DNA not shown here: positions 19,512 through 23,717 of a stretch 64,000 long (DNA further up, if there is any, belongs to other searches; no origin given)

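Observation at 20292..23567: Signal peptidase I fused to a ~1090-residue acidic, Trp-studded, low-complexity N-terminal (predicted cytoplasmic) region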

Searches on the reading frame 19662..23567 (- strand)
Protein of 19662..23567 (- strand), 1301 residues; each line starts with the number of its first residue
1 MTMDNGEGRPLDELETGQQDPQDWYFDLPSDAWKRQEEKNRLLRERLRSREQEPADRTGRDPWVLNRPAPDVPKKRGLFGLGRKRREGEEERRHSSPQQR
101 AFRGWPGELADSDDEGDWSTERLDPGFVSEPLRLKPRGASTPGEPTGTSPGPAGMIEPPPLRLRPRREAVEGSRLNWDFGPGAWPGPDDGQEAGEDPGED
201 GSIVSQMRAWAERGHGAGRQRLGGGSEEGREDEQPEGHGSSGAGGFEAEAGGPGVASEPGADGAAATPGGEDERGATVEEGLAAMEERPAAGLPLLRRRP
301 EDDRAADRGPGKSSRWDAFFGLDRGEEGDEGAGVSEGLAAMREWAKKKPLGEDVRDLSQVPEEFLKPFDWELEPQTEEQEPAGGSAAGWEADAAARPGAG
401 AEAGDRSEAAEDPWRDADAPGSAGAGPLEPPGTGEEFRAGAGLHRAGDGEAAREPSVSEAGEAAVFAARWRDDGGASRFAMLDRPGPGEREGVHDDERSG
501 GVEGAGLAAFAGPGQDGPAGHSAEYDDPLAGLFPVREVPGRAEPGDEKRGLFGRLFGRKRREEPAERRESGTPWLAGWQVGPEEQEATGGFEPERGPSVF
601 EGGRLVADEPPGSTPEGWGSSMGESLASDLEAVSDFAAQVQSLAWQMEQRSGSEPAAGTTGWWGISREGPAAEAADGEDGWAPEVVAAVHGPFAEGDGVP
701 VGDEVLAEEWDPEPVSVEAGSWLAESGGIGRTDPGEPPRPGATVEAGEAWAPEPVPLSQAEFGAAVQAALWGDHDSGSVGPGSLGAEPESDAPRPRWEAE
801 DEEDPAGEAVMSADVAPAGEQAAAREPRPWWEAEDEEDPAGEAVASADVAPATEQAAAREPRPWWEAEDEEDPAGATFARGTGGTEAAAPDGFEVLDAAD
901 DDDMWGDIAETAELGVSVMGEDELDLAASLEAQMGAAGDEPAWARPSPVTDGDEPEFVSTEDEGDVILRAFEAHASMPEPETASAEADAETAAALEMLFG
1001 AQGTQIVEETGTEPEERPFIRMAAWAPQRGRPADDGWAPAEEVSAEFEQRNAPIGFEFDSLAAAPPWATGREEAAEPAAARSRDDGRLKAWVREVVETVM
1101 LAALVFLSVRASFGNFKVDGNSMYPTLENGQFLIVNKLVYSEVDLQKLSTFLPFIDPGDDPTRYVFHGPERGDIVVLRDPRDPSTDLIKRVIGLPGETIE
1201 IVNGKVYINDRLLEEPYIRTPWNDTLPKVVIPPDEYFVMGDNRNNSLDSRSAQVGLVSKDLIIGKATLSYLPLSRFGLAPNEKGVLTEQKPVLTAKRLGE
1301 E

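Call 3: search_protein_families(library=pfam, proteins=[window:19662-23567:-], max_evalue=1)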
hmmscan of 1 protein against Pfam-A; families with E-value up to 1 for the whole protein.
window:19662-23567:- (1301 aa): 2 families
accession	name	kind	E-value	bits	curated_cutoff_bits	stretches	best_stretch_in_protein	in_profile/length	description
PF10502.14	Peptidase_S26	-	2.8e-45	154.7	22.9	1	1094-1270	3-167/168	Signal peptidase, peptidase S26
PF00717.28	Peptidase_S24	-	0.14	12.3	23.3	1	1113-1137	35-59/116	Peptidase S24-like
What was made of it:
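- Checked: Pfam Peptidase_S26 matches aa 1094-1270 (E 2.8e-45, call 3).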

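Call 4: search_protein_families(library=ncbifam, proteins=[window:19662-23567:-], max_evalue=1)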
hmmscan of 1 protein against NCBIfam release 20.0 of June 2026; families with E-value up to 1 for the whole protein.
window:19662-23567:- (1301 aa): 6 families
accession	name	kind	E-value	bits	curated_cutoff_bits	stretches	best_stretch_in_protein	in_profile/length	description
TIGR02227.1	sigpep_I_bact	equivalog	2.4e-41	141.3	47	1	1099-1273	5-161/162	signal peptidase I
NF008114.0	PRK10861.1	equivalog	7.5e-22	78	277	2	1086-1200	55-157/324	signal peptidase I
TIGR02754.1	sod_Ni_protease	equivalog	3.8e-11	43.3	63.25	3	1117-1140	2-25/90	nickel-type superoxide dismutase maturation protease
TIGR02771.1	TraF_Ti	equivalog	5.8e-07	29.2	100.25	1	1186-1265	83-164/171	conjugative transfer signal peptidase TraF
TIGR02228.1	sigpep_I_arch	equivalog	0.014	15.3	51.85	1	1099-1142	15-60/158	signal peptidase I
NF010459.0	PRK13884.1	subfamily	0.12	11.8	156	1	1186-1251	87-159/178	conjugal transfer peptidase TraF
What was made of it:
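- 19758..20288 (-): Peptidase S26 catalytic domain, aa 1094-1270. Ser1122 (SMYPT, nt 20202-20204) and Lys1189 (KRVIG, nt 20001-20003) form the dyad; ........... is box E. Pfam and NCBIfam above their cut-offs (calls 3, 4).
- On Type I signal peptidase (MEROPS S26A; Pfam PF10502, NCBIfam TIGR02227): TIGR02227 scores 141.3 bits against a cut-off of 47 (calls 3, 4).
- On FtsY / Toc159-type acidic A-domain (functional analogy, not a homology family): No Pfam or NCBIfam family other than the S26-type peptidase domain matches the protein (calls 3, 4).
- Checked: TIGR02227 sigpep_I_bact scores 141 bits against a cut-off of 47 (call 4).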

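Call 7: find_homologous_proteins(query=window:19662-23567:-, max_evalue=0.00001)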
Query window:19662-23567:- (1301 aa): 33 proteins with E <= 0.00001 among 8000 candidates.
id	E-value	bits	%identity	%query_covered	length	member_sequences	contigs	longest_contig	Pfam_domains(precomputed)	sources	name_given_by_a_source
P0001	0.0e+0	2873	100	100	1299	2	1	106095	PF10502.15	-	-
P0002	0.0e+0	1070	67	40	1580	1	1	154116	PF10502.15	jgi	jgi:signal peptidase I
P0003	0.0e+0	1033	62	43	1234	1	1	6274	PF10502.15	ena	-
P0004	0.0e+0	1019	56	60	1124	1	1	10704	PF10502.15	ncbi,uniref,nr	ncbi:signal peptidase I [Tepidiforma sp.]|uniref:signal peptidase I n=1 Tax=Tepidiforma sp. TaxID=26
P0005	4.3e-233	795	71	36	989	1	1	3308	PF10502.15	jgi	jgi:signal peptidase I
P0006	2.0e-197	677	51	67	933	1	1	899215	-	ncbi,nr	ncbi:MAG: hypothetical protein KatS3mg064_1633 [Tepidiforma sp.]|nr:hypothetical protein [Tepidiform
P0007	1.6e-183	631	57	37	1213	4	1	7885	PF10502.15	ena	-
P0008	1.8e-164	568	42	60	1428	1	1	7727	PF10502.15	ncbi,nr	ncbi:MAG: signal peptidase I [Dehalococcoidia bacterium]|nr:signal peptidase I [Dehalococcoidia bact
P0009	4.3e-159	550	59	31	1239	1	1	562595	PF10502.15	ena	-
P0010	2.8e-154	534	58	33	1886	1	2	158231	PF10502.15,PF02095.22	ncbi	ncbi:MAG: signal peptidase I [Dehalococcoidia bacterium]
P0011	4.7e-150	520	51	39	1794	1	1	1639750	PF10502.15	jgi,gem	-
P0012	6.6e-149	516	57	31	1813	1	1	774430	PF10502.15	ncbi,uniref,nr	ncbi:signal peptidase I [Candidatus Amarobacter glycogenicus]|uniref:signal peptidase I n=1 Tax=Cand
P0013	4.6e-148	514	57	31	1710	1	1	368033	PF10502.15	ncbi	-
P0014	1.3e-145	506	56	31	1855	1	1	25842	PF10502.15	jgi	jgi:signal peptidase I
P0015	6.0e-144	500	56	31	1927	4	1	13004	PF10502.15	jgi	jgi:signal peptidase I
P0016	1.9e-117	412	52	29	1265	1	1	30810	PF10502.15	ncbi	-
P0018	2.1e-102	362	55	26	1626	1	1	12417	PF10502.15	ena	-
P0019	2.8e-101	359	54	26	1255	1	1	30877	PF10502.15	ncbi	ncbi:MAG: signal peptidase I [Dehalococcoidia bacterium]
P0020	8.1e-98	347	41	67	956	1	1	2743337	-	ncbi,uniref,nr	ncbi:hypothetical protein [Tepidiforma thermophila]|uniref:Tetratricopeptide (TPR) repeat protein n=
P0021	5.9e-94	334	51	28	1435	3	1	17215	PF10502.15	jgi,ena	-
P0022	6.5e-93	331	54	25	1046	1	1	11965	PF10502.15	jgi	jgi:signal peptidase I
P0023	9.7e-93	330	54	26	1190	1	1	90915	PF10502.15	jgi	jgi:signal peptidase I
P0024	1.0e-91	327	53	26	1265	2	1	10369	PF10502.15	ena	-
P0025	5.2e-91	325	55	25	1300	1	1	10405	PF10502.15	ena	-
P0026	2.6e-90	322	50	28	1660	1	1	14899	PF10502.15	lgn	-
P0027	1.5e-85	306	51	26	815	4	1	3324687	PF10502.15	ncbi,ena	-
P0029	2.8e-25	107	33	18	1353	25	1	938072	-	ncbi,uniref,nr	ncbi:hypothetical protein [Candidatus Amarobacter glycogenicus]|uniref:hypothetical protein n=1 Tax=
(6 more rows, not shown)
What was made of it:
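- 19662..23567 (-): Whole gene: giant signal peptidase I, 1301 aa plus stop. 100%-identical database protein P0001 and more than 25 full-length orthologues (call 7).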

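Call 14: find_encoding_contigs(protein=P0020, flank=8000, max_places=3)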
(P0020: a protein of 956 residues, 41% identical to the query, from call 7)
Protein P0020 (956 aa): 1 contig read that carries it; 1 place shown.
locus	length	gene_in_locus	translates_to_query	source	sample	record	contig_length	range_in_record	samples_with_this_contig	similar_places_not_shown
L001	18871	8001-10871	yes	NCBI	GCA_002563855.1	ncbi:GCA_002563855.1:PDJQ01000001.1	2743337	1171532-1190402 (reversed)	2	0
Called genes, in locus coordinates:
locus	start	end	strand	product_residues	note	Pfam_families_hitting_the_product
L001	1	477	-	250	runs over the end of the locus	PF02463:SMC_N (faint), PF00005:ABC_tran, PF13304:AAA_21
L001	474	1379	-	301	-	PF02361:CbiQ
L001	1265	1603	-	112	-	PF13190:PDGLE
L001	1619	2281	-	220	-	PF01891:CbiM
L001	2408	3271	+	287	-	PF00753:Lactamase_B, PF12706:Lactamase_B_2 (weak), PF00753:Lactamase_B (weak)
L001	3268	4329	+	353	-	PF01571:GCV_T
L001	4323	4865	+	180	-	-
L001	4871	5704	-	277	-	-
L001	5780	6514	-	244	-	PF04402:SIMPL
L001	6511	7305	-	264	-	PF13490:zf-HC2 (weak)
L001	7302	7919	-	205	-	PF07638:Sigma70_ECF (weak), PF04542:Sigma70_r2, PF04545:Sigma70_r4, PF08281:Sigma70_r4_2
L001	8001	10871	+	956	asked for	-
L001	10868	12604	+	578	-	PF10502:Peptidase_S26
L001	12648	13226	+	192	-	PF00156:Pribosyltran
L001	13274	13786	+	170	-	PF12867:DinB_2 (weak)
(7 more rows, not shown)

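Call 15: find_encoding_contigs(protein=P0006, flank=8000, max_places=3)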
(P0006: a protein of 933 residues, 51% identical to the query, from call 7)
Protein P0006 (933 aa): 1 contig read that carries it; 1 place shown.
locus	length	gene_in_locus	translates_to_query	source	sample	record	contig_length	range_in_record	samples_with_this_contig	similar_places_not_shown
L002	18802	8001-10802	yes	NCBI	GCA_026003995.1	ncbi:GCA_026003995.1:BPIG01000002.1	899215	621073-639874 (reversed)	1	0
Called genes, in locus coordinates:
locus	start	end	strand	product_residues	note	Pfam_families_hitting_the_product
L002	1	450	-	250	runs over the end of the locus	PF02463:SMC_N (faint), PF00005:ABC_tran, PF13304:AAA_21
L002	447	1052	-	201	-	PF02361:CbiQ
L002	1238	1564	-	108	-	PF13190:PDGLE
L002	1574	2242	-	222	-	PF01891:CbiM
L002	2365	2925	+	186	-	PF00753:Lactamase_B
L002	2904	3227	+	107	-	-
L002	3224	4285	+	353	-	PF01571:GCV_T, PF25455:Beta-barrel_CAF17_C (faint)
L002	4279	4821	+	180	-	-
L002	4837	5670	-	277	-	-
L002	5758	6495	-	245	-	PF04402:SIMPL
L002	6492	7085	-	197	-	-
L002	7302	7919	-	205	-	PF07638:Sigma70_ECF, PF04542:Sigma70_r2, PF08281:Sigma70_r4_2, PF04545:Sigma70_r4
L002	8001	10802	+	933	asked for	-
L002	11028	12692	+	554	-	PF10502:Peptidase_S26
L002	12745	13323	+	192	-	PF00156:Pribosyltran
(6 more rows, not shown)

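Call 22: find_encoding_contigs(protein=P0002, flank=6000, max_places=2)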
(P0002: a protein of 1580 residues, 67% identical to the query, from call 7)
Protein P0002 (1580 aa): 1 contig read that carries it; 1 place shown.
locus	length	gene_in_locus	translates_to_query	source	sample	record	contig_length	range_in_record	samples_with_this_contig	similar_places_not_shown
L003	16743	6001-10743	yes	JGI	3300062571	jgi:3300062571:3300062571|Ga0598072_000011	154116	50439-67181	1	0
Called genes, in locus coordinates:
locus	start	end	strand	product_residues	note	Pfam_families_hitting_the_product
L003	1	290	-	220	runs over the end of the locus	PF01891:CbiM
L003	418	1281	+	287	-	PF00753:Lactamase_B, PF12706:Lactamase_B_2 (weak), PF00753:Lactamase_B (weak)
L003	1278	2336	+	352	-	PF01571:GCV_T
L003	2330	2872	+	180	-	-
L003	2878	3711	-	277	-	-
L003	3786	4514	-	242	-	PF04402:SIMPL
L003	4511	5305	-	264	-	PF13490:zf-HC2 (weak)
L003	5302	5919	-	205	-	PF07638:Sigma70_ECF (weak), PF04542:Sigma70_r2, PF04545:Sigma70_r4, PF08281:Sigma70_r4_2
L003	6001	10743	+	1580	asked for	PF10502:Peptidase_S26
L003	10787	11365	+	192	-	PF00156:Pribosyltran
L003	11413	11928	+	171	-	PF12867:DinB_2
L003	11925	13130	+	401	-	PF00809:Pterin_bind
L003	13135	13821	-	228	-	-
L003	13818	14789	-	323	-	PF09925:DUF2157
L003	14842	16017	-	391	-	PF01565:FAD_binding_4, PF04030:ALO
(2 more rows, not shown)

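Call 23: find_encoding_contigs(protein=P0004, flank=6000, max_places=2)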
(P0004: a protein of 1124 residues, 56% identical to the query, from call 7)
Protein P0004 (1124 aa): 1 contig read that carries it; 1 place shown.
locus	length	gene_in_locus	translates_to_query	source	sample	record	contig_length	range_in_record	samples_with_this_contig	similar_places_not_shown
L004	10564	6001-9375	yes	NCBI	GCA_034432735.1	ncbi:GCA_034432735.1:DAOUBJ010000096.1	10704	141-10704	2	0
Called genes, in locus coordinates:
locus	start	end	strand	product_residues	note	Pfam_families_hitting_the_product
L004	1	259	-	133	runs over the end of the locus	PF01891:CbiM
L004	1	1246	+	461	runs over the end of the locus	?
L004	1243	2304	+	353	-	PF01571:GCV_T, PF08669:GCV_T_C (faint)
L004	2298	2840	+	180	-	-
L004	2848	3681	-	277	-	-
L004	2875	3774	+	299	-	-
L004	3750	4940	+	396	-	-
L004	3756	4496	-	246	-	PF04402:SIMPL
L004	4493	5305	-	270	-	-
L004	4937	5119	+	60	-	-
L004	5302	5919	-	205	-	PF07638:Sigma70_ECF (weak), PF04542:Sigma70_r2, PF04545:Sigma70_r4, PF08281:Sigma70_r4_2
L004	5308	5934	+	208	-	-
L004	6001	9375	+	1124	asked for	PF10502:Peptidase_S26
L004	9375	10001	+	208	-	PF00156:Pribosyltran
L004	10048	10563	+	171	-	PF12867:DinB_2 (weak)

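Call 24: find_encoding_contigs(protein=P0027, flank=6000, max_places=2)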
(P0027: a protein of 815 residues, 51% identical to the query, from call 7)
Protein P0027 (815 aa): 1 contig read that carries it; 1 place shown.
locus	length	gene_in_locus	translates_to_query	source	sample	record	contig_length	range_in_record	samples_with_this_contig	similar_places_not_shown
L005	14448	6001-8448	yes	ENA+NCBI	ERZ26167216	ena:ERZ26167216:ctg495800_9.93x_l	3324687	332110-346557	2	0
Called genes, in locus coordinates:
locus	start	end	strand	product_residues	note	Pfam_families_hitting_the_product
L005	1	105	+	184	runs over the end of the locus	PF00753:Lactamase_B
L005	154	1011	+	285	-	PF00753:Lactamase_B, PF12706:Lactamase_B_2 (weak)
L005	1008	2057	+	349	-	PF01571:GCV_T, PF08669:GCV_T_C (weak)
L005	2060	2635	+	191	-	-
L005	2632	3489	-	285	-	-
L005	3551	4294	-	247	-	PF04402:SIMPL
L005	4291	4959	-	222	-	-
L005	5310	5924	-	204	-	PF04542:Sigma70_r2, PF08281:Sigma70_r4_2, PF04545:Sigma70_r4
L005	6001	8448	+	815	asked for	PF10502:Peptidase_S26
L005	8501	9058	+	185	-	PF00156:Pribosyltran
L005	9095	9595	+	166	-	-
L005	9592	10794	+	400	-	PF00809:Pterin_bind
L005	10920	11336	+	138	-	PF00072:Response_reg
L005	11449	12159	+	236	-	PF00300:His_Phos_1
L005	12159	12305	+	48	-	-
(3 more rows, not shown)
